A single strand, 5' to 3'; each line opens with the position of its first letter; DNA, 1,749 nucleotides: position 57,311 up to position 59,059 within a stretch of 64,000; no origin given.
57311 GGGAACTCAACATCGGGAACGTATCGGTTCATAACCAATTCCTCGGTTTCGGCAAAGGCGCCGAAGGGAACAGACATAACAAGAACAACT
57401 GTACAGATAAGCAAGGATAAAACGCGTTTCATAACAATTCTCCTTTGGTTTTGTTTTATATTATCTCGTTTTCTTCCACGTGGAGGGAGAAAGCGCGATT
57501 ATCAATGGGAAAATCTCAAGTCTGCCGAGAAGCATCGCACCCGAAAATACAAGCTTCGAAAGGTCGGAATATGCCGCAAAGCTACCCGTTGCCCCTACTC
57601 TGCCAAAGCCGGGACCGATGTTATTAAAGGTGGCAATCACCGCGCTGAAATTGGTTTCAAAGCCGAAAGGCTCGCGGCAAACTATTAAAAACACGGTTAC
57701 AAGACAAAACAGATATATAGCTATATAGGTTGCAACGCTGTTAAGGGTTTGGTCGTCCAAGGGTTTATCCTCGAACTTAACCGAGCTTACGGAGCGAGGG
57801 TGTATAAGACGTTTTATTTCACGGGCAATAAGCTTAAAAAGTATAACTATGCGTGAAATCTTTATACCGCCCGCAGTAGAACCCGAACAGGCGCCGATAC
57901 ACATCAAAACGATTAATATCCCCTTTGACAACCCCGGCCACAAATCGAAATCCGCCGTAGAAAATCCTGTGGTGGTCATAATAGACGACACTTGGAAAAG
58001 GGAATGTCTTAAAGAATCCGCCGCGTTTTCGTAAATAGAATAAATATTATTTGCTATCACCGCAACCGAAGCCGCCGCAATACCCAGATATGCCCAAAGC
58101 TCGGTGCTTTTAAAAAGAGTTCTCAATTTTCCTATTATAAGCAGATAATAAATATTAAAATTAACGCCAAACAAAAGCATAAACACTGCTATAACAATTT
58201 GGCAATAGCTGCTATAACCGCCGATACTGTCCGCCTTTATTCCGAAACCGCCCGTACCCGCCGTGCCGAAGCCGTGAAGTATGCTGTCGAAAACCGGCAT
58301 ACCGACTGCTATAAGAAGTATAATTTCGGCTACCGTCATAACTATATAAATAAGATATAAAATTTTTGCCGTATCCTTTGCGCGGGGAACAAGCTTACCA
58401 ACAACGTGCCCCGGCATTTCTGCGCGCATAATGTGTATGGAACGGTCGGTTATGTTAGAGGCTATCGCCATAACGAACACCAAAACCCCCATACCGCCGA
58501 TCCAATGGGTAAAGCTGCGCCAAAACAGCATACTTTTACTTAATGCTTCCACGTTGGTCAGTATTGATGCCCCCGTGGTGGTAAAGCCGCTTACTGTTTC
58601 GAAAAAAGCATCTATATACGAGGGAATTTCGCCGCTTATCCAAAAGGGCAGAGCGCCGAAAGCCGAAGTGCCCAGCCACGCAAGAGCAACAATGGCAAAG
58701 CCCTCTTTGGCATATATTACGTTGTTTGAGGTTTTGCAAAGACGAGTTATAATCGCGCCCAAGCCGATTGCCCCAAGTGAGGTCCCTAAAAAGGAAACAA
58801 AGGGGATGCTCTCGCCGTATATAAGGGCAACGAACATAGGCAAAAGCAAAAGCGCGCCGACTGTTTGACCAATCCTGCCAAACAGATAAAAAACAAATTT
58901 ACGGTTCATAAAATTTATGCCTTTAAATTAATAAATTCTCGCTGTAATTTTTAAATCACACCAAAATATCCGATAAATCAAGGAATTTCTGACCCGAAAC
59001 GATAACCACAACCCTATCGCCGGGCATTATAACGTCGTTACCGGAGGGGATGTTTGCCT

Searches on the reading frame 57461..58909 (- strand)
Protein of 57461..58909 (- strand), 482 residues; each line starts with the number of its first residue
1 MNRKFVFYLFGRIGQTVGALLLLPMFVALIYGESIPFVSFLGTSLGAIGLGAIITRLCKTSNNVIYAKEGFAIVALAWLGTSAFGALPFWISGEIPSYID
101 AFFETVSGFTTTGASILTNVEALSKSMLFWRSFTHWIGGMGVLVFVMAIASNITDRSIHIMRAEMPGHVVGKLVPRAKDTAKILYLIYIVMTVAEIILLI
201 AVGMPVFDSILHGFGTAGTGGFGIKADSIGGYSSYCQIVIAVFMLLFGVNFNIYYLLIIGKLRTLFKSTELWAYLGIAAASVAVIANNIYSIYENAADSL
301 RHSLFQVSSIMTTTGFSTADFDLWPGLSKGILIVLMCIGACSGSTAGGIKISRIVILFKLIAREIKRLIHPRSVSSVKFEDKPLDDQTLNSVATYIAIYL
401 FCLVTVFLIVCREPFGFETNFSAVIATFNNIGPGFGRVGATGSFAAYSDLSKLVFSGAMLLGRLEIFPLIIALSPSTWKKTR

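Call 22: find_encoding_contigs(protein=window:57461-58909:-, flank=6000, max_places=1)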
Protein window:57461-58909:- (482 aa): 23 contigs read that carry it; 1 place shown.
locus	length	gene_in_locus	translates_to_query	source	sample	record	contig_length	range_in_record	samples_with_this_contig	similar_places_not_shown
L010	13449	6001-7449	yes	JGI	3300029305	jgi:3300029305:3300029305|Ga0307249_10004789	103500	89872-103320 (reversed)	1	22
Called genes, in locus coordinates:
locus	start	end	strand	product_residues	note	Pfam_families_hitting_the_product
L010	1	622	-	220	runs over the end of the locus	PF05257:CHAP (faint)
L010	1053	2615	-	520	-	PF01266:DAO (faint), PF03486:HI0933_like (faint), PF07992:Pyr_redox_2 (faint), PF21688:FAD-depend_C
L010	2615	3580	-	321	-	PF14488:DUF4434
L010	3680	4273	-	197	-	PF12822:ECF_trnsprt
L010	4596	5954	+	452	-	PF02254:TrkA_N, PF03807:F420_oxidored (faint), PF13241:NAD_binding_7 (faint), PF02080:TrkA_C, PF02254:TrkA_N, PF02080:TrkA_C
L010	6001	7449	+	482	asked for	PF02386:TrkH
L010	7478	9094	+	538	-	PF00404:Dockerin_1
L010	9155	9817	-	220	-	PF14378:PAP2_3 (weak), PF01569:PAP2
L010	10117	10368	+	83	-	-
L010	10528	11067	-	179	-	PF00210:Ferritin (faint), PF02915:Rubrerythrin, PF21349:RUBY_RBDX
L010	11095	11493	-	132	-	PF01475:FUR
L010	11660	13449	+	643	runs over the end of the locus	PF08497:Radical_SAM_N, PF04055:Radical_SAM (weak), PF11842:DUF3362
